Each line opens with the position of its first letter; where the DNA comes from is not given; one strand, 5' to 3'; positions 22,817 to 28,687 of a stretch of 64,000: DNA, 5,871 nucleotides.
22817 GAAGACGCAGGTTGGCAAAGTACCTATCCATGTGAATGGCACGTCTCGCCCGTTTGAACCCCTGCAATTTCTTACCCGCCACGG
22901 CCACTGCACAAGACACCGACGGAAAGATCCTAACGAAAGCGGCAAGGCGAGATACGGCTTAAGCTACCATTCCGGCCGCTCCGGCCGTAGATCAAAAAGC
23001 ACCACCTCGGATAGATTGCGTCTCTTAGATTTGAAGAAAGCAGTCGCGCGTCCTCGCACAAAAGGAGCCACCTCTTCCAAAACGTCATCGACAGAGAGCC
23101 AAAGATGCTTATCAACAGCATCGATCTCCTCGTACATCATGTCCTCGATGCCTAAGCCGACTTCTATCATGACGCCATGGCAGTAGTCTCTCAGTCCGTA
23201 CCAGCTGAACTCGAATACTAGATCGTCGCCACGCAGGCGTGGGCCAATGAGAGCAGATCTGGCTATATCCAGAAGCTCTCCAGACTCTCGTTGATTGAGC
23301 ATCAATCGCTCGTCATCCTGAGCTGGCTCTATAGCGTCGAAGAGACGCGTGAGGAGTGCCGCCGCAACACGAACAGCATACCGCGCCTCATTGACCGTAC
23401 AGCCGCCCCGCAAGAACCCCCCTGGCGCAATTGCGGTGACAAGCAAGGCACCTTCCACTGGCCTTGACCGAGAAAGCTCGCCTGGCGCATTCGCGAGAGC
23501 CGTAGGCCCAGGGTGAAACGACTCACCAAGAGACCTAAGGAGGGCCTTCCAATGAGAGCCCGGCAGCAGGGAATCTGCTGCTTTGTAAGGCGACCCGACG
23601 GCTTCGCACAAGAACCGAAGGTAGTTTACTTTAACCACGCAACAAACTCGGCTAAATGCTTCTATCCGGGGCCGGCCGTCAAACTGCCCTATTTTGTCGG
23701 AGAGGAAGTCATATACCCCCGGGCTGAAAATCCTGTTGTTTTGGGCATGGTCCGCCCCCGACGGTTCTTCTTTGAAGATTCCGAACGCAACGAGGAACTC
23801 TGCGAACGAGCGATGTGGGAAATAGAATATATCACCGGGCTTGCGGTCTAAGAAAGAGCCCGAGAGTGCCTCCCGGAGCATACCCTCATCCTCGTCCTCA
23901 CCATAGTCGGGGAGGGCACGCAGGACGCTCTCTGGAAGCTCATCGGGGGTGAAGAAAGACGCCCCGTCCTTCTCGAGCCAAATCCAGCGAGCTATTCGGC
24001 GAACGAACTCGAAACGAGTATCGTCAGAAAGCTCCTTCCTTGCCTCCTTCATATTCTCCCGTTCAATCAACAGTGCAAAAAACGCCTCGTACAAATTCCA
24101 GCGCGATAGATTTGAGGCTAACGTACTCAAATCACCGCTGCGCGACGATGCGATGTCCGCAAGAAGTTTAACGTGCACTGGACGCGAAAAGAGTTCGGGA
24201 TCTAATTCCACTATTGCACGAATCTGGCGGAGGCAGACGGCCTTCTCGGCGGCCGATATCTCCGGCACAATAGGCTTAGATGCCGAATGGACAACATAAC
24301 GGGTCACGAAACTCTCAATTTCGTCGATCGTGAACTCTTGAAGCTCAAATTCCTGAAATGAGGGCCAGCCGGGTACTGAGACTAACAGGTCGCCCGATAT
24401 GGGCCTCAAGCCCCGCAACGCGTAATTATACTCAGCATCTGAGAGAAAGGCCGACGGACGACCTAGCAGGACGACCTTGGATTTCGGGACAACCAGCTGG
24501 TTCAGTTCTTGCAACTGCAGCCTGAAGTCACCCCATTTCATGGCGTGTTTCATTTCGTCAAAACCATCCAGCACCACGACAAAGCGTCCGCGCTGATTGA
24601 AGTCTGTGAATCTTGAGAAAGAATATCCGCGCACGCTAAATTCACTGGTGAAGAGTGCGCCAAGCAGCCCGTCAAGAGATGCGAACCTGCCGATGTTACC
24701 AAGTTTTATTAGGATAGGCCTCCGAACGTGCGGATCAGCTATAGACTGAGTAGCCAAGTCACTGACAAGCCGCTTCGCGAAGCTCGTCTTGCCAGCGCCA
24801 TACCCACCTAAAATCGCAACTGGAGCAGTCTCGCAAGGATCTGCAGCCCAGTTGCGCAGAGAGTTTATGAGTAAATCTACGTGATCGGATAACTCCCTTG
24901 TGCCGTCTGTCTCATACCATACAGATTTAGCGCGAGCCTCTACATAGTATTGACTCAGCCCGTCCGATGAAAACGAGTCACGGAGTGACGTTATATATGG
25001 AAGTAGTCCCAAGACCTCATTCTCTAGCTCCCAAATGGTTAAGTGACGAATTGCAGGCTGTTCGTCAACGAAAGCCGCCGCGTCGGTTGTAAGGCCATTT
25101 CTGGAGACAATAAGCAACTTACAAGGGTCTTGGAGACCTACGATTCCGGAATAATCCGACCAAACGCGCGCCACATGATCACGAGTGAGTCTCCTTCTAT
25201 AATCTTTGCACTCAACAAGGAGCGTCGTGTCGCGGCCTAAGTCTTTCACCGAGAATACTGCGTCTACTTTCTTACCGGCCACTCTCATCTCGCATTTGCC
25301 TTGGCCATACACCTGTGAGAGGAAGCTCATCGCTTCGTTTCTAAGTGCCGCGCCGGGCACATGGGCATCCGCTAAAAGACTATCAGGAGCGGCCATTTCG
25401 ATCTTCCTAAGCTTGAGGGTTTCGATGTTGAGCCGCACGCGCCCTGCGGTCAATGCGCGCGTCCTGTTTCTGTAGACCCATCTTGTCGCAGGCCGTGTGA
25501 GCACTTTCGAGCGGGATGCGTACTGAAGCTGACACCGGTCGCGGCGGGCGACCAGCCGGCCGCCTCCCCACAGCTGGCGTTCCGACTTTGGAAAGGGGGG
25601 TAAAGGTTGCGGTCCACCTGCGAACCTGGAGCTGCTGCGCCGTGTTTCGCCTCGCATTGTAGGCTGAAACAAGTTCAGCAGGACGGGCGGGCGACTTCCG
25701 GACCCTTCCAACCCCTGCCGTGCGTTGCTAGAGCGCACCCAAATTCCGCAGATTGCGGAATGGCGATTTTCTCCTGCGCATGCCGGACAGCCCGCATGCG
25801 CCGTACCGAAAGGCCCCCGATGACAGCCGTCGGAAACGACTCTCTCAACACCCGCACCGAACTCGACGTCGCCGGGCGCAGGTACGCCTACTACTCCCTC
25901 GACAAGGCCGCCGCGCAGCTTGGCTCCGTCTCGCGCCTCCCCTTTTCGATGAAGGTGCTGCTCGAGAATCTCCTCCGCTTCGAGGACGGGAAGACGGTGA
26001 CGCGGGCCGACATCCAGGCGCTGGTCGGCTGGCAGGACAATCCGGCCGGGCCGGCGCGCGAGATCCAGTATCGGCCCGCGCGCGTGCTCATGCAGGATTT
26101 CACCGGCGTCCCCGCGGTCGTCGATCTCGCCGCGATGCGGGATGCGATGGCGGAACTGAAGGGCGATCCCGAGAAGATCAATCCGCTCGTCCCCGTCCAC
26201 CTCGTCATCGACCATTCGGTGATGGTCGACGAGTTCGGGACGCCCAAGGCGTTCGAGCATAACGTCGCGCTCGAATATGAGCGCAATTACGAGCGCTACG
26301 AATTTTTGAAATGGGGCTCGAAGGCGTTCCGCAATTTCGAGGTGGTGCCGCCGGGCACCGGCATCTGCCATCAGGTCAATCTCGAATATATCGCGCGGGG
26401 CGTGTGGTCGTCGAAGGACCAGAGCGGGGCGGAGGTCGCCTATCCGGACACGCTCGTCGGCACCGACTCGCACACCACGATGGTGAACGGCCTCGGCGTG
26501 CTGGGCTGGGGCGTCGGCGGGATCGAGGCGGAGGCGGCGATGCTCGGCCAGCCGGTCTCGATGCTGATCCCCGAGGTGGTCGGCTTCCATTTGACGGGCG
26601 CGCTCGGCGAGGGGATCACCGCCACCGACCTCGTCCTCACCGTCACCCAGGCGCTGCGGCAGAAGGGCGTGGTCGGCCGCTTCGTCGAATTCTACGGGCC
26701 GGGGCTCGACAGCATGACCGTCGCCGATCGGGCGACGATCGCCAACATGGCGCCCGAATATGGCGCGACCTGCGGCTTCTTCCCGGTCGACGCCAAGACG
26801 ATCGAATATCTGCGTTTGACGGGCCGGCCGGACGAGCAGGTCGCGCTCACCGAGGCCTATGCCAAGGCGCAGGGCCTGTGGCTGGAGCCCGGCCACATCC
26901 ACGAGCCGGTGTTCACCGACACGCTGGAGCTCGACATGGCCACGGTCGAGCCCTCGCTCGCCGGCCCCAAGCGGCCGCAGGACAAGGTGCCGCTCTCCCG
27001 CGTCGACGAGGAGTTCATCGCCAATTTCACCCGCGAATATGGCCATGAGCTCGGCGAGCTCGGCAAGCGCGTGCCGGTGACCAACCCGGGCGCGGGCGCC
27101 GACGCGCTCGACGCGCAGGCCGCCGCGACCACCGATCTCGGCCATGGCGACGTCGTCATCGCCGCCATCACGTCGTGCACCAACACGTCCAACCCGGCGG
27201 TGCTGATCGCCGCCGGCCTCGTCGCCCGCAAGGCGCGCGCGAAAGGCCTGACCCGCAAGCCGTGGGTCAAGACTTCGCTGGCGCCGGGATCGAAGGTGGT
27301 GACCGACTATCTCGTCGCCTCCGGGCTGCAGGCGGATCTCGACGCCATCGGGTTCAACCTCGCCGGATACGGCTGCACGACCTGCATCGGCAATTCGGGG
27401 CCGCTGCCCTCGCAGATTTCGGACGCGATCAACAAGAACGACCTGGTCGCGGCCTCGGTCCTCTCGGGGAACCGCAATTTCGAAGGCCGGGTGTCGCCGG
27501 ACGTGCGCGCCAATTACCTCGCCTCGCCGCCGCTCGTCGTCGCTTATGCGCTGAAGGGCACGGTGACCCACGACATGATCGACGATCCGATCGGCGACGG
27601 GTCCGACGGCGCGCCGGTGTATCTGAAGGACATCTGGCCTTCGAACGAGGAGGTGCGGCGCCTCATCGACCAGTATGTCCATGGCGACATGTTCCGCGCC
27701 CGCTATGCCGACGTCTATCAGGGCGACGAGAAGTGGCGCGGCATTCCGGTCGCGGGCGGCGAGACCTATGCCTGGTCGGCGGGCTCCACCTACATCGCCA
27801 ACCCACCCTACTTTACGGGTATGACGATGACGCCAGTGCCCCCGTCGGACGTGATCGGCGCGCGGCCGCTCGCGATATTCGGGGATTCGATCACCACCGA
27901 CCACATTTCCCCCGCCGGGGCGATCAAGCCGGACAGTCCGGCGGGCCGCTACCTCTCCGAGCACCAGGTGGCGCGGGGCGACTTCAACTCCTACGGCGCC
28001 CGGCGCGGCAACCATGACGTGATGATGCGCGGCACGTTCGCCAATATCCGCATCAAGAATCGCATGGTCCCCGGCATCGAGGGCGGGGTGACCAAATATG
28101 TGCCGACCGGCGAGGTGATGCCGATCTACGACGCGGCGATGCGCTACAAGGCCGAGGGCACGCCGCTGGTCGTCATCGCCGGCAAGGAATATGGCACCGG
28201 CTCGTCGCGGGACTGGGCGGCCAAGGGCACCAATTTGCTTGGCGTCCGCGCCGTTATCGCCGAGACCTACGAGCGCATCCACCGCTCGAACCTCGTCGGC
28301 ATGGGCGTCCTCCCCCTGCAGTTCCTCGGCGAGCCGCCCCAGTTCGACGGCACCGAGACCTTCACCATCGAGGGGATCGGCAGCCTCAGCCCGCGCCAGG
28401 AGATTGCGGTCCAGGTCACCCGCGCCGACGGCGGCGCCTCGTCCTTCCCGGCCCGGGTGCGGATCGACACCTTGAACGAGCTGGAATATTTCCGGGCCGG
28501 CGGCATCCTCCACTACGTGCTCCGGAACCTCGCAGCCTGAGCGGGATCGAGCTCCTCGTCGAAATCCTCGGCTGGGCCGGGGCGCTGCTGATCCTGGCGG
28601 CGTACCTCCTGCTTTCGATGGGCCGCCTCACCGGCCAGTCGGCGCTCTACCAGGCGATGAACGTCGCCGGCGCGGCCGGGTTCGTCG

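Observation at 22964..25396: Low-GC single-gene insert: nuclease-NACHT (STAND) protein with an orphan C-terminal domain, a candidate NLR-like anti-phage sensor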

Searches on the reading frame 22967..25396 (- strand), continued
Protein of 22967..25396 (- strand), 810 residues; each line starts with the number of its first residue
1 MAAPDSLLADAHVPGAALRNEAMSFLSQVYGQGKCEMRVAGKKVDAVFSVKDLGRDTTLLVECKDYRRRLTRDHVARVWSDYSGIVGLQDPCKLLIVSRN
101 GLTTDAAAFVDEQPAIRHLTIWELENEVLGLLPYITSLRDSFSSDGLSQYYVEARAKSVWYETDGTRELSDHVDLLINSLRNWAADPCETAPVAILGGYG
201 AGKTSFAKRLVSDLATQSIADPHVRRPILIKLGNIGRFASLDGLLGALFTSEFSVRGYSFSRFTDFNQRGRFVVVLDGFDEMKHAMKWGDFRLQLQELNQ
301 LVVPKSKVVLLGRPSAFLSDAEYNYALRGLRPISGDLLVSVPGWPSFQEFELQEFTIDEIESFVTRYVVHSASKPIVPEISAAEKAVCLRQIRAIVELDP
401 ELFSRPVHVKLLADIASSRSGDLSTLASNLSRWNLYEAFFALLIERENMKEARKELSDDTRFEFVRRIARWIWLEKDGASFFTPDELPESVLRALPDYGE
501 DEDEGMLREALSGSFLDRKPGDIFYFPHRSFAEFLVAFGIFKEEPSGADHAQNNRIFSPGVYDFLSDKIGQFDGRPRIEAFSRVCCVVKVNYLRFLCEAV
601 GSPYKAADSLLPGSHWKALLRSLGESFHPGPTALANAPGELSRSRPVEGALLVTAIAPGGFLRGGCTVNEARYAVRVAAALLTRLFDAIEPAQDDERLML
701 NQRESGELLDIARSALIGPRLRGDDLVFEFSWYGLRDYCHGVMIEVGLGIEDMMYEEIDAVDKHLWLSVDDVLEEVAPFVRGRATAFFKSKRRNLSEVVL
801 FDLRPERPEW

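Call 106: search_protein_families(library=padloc, proteins=[L095:4781-5818:+, L095:5815-7563:+, L095:11800-14838:+, L096:4738-7677:+, L088:13497-14207:-, L088:14204-15088:-, L097:3884-5623:-], max_evalue=0.00001)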
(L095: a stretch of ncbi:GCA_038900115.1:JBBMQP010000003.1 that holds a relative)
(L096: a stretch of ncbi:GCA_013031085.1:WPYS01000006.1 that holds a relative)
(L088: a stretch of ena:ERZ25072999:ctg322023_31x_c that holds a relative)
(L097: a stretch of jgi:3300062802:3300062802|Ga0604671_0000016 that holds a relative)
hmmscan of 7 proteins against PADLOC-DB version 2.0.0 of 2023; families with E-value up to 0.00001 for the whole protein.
L095:4781-5818:+ (345 aa): 23 families
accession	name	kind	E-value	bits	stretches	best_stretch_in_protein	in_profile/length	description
PDLC04091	SIR2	-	2.1e-178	590.9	1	1-345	1-345/345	-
PDLC04082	SIR2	-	4.1e-150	497.4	1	1-344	1-344/345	-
PDLC04087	SIR2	-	1.6e-85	285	1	4-341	5-341/343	-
PDLC04077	SIR2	-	1.2e-49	165.8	1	212-344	3-134/135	-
PDLC04074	SIR2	-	1.4e-40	137.6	1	20-343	31-356/357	-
PDLC04083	SIR2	-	1.9e-38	130.3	1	17-340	16-356/371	-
PDLC04096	SIR2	-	2.1e-36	123.6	1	110-342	3-229/230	-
PDLC04086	SIR2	-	1.5e-31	108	1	8-343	10-359/361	-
PDLC04092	SIR2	-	2.1e-30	104.1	1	8-340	10-316/318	-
PDLC04078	SIR2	-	1.4e-26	91.3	1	190-342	13-170/171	-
PDLC04081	SIR2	-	1.3e-18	65.4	1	106-296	117-305/345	-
PDLC04093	SIR2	-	4.3e-14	50.3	1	18-303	25-325/395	-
PDLC04088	SIR2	-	1.9e-11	41.7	1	127-290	172-329/390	-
PDLC04095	SIR2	-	3e-11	41.4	1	115-339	13-245/251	-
PDLC02414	Aga_SIR2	-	8.9e-11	39.6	1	115-325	113-291/313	-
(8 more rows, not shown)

L095:5815-7563:+ (582 aa): 15 families
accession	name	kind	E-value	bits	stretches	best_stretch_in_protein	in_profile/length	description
PDLC04105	HerA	-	2e-235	780.8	1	5-580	3-574/576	-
PDLC04104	HerA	-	5.8e-194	642.1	1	199-580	2-376/379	-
PDLC04101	HerA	-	5.4e-173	573.3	1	1-403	1-397/400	-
PDLC04107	HerA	-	5.4e-150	496.6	1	1-305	1-305/306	-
PDLC04099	HerA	-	6.8e-87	288.3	1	5-213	3-213/214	-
PDLC02188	HerA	-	3e-83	278.6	2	325-559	319-561/578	-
PDLC04098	HerA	-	6e-70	234.6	2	287-563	399-671/686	-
PDLC04106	HerA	-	3.2e-68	228.9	2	283-562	374-650/667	-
PDLC04102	HerA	-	1e-67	227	2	339-559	413-638/654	-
PDLC04103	HerA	-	8.8e-56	187.4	2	339-560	357-576/579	-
PDLC04100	HerA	-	8.8e-55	184.5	2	386-561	402-575/580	-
PDLC02185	HerA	-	1.6e-54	183.6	2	385-560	407-581/585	-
PDLC04097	HerA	-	4.2e-35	119.5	1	385-556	433-609/618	-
PDLC04140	mad8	-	2.2e-22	78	1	170-553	28-312/314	mads_8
PDLC01055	HerA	-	3.5e-15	53.8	1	385-539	382-523/532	Type III coevolved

L095:11800-14838:+ (1012 aa): 2 families
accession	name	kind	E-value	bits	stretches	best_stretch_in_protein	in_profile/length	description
PDLC03832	BovA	-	2.1e-09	34.9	1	813-920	529-637/711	-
PDLC03831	BovA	-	1e-07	28.9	1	834-928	510-595/720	-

L096:4738-7677:+ (979 aa): 46 families (the best 25 are shown)
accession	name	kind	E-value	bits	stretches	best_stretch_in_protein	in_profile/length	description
PDLC00117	GajB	-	5.3e-43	145.4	3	536-652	154-275/604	UrvD helicase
PDLC03802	RTasHel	-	5.9e-42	142.4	3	203-319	3-110/675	DRT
PDLC00114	GajB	-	2.3e-39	133.5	2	560-749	174-361/635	UrvD helicase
PDLC00132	GajB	-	3e-33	113.3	2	560-704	173-313/625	UrvD helicase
PDLC00103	GajB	-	4.6e-32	109.7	2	207-292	18-107/612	UrvD helicase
PDLC00130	GajB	-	4.4e-29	99.2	3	591-693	202-295/589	UrvD helicase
PDLC00107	GajB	-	4.1e-26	89.7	3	209-291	18-114/587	UrvD helicase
PDLC00104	GajB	-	3.1e-24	83.6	2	209-292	6-93/574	UrvD helicase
PDLC00123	GajB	-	5.6e-24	82.6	2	589-650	170-230/540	UrvD helicase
PDLC00127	GajB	-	8.3e-24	82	2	523-651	124-259/594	UrvD helicase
PDLC00122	GajB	-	1.8e-22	77.9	2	592-684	160-243/502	UrvD helicase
PDLC00134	GajB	-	5.2e-22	76.5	2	212-291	22-106/431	UrvD helicase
PDLC00144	GajB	-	9e-22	75.3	1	211-295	20-109/559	UrvD helicase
PDLC00116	GajB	-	4.7e-21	73.1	1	214-291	20-101/557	UrvD helicase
PDLC00119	GajB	-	2.9e-19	67.4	2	592-650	216-272/565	UrvD helicase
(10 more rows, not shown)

L088:13497-14207:- (236 aa): 3 families
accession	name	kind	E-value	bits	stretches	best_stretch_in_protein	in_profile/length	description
PDLC04904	PDC-S09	-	1.8e-06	26.1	1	11-41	25-55/104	-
PDLC04902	PDC-S09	-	2e-06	26.1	1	10-42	20-52/97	-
PDLC04903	PDC-S09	-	7.4e-06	24.2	0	8-41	23-56/108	-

L088:14204-15088:- (294 aa): 0 families

L097:3884-5623:- (579 aa): 0 families

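Call 107: search_protein_families(library=padloc, proteins=[L093:5968-8424:+, L094:5974-8436:+], max_evalue=0.01)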
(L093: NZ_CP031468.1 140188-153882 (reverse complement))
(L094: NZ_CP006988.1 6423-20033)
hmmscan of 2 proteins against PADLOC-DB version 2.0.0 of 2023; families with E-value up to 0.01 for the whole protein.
L093:5968-8424:+ (819 aa): 0 families

L094:5974-8436:+ (821 aa): 0 families

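Call 109: find_encoding_contigs(protein=P0121, flank=6000, max_places=3)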
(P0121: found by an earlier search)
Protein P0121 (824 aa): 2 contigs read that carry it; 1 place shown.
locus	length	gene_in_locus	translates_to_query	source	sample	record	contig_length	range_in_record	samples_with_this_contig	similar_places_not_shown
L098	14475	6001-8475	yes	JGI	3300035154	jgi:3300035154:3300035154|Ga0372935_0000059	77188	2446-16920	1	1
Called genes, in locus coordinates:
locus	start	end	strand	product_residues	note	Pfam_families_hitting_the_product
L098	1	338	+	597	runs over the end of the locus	-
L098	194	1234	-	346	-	PF01979:Amidohydro_1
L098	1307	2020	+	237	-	-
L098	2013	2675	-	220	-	PF04199:Cyclase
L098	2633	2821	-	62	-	PF26604:CBU_0592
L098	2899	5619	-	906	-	PF00330:Aconitase, PF00694:Aconitase_C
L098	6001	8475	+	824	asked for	PF05729:NACHT (weak)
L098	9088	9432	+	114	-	-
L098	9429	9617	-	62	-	-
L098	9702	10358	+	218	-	-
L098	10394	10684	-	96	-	-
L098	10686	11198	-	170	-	PF01814:Hemerythrin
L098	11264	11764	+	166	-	PF02464:CinA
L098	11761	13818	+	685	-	PF00795:CN_hydrolase, PF02540:NAD_synthase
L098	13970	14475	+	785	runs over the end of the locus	PF13692:Glyco_trans_1_4 (weak), PF13450:NAD_binding_8, PF03275:GLF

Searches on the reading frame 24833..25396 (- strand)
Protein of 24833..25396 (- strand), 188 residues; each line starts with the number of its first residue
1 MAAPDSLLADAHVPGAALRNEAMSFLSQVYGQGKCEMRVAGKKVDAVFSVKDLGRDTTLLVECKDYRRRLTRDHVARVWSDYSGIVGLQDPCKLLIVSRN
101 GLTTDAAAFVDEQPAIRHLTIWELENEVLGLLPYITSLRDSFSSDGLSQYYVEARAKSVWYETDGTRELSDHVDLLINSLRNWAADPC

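Call 102: search_solved_structures(query=A3, max_evalue=10, show_alignments=2)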
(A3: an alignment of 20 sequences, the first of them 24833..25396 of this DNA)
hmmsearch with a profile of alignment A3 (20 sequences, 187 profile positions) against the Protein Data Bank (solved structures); distinct sequences matched with E-value up to 10: 0.

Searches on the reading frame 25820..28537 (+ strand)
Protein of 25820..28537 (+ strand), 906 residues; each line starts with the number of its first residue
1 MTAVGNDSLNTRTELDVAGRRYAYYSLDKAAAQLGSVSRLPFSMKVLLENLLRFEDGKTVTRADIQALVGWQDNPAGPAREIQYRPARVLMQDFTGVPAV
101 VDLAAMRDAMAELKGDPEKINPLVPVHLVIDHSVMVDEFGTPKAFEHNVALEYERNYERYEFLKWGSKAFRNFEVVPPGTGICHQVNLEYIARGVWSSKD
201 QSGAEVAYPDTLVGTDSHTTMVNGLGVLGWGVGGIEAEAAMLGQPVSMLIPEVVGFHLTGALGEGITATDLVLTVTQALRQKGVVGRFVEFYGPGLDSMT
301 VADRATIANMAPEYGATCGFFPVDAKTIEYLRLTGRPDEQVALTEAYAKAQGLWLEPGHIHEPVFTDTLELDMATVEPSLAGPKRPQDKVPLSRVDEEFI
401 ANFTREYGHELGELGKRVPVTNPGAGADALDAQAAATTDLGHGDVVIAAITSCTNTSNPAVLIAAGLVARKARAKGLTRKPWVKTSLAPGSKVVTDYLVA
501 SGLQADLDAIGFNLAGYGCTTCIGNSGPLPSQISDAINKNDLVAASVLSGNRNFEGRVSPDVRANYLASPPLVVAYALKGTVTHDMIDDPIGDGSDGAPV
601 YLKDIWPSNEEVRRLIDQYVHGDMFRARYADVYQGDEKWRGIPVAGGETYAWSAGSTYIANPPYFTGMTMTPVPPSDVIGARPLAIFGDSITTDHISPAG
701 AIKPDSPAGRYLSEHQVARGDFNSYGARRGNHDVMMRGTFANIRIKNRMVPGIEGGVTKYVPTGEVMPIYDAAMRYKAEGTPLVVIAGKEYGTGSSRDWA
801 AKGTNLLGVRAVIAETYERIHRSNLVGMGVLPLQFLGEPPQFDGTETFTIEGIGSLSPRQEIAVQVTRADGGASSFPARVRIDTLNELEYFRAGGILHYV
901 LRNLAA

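Call 42: search_protein_families(library=pfam, proteins=[window:25820-28537:+], max_evalue=0.01)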
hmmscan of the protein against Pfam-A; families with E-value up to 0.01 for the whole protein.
window:25820-28537:+ (906 aa): 2 families
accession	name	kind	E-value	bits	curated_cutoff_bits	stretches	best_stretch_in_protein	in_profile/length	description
PF00330.25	Aconitase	-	1.2e-169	565.6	28.7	1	80-580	14-463/463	Aconitase family (aconitate hydratase)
PF00694.25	Aconitase_C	-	3.3e-44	150.8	22.8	1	710-835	3-128/131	Aconitase C-terminal domain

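Call 43: find_related_loci(query=window:25820-28537:+, collection=genome_contigs, flank=10000)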
Query window:25820-28537:+ (906 aa) in genome_contigs; peptide patterns used: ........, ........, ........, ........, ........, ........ (x = any residue, [..] = any of these).
600 stretches matched a pattern (row limit reached: there are more); 580 encode a relative of the query (tblastn E <= 1e-3); the best 80 are kept; 80 distinct loci.
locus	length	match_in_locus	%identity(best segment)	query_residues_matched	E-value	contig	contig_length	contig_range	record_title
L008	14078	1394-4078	85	1-906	0e+0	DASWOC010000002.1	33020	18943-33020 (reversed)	MAG TPA_asm: Allosphingosinicella sp. isolate SMAG_U3430 k141_67285, whole genome shotgun sequence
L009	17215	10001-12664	83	1-900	0e+0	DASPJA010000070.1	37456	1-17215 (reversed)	MAG TPA_asm: Allosphingosinicella sp. isolate SMAG_U11997 k141_724980, whole genome shotgun sequence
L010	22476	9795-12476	79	1-903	0e+0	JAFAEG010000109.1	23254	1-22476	MAG: Proteobacteria bacterium isolate OH_SBlB_122 k127_1603161, whole genome shotgun sequence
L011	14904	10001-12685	77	1-906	0e+0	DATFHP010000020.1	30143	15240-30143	MAG TPA_asm: Allosphingosinicella sp. isolate SMAG_U8692 k141_366260, whole genome shotgun sequence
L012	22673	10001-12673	75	1-905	0e+0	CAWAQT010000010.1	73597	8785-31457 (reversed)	MAG: uncultured Alphaproteobacteria bacterium isolate MFD02840.bin.2.248 genome assembly, contig: contig_60038, whole ge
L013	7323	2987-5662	74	1-906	0e+0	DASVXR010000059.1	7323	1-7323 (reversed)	MAG TPA_asm: Sphingomicrobium sp. isolate SMAG_U2580 k141_1358257, whole genome shotgun sequence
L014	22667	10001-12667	75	1-906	0e+0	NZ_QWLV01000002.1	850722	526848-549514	Sphingomonas gilva strain ZDH117 NODE_2_length_850722_cov_107.295728, whole genome shotgun sequence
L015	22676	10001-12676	74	1-906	0e+0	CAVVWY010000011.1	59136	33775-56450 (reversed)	MAG: uncultured Alphaproteobacteria bacterium isolate MFD07841.bin.2.5 genome assembly, contig: contig_166834, whole gen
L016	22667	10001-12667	75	1-906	0e+0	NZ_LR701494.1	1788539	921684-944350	Sphingomonas sp. EC-HK361 isolate SPHINGO361, whole genome shotgun sequence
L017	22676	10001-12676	74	1-906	0e+0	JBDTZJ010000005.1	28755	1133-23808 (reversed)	MAG: Sphingomicrobium sp. isolate cluster4_bin.163 NODE_2296_length_28755_cov_9.797631, whole genome shotgun sequence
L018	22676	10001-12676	74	1-906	0e+0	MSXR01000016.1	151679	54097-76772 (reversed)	MAG: Proteobacteria bacterium ST_bin14 429, whole genome shotgun sequence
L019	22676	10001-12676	74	1-906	0e+0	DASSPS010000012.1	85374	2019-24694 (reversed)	MAG TPA_asm: Sphingomicrobium sp. isolate SMAG_U1284 k141_1770698, whole genome shotgun sequence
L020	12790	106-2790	73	1-906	0e+0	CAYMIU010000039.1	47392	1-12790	MAG TPA_asm: uncultured Stakelama sp. isolate SRP090828_co1_38 genome assembly, contig: NODE_118_length_47392_cov_22.219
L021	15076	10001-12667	73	1-905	0e+0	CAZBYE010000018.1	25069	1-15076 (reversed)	MAG TPA_asm: uncultured Stakelama sp. isolate SRP302447_co2_10 genome assembly, contig: NODE_5466_length_25069_cov_7.319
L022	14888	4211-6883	74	1-905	0e+0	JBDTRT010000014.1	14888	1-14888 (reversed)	MAG: Sphingomicrobium sp. isolate cluster3_bin.253 NODE_15866_length_14888_cov_24.934673, whole genome shotgun sequence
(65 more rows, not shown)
